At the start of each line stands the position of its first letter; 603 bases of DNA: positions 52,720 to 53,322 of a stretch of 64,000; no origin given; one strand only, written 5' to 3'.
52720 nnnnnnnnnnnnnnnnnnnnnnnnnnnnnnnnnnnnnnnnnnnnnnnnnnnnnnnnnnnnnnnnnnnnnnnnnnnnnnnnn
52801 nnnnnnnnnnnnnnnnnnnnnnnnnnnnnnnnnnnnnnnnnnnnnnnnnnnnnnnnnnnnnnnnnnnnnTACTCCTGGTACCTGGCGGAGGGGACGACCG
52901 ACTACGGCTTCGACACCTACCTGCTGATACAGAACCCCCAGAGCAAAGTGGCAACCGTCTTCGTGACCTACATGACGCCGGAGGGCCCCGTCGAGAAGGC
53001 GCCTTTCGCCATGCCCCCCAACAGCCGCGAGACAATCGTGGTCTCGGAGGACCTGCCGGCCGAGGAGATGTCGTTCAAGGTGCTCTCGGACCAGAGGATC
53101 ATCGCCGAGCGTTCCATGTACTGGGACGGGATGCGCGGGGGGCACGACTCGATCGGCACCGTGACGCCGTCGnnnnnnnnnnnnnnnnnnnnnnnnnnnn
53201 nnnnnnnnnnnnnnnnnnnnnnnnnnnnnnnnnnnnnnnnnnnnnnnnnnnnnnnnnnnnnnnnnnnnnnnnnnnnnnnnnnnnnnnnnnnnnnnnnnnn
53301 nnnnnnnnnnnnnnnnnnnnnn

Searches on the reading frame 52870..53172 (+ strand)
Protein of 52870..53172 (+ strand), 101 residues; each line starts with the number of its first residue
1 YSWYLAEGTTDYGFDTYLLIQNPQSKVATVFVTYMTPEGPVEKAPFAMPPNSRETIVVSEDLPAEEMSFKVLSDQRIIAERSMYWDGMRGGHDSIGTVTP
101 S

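Call 37: search_protein_families(library=pfam, proteins=[window:52870-53172:+], max_evalue=10)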
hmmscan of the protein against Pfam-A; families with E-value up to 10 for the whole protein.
window:52870-53172:+ (101 aa): 1 family
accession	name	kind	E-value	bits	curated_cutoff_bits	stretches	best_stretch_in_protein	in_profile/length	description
PF18986.5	DUF5719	-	0.0006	19.5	26.2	1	6-64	56-117/319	Family of unknown function (DUF5719)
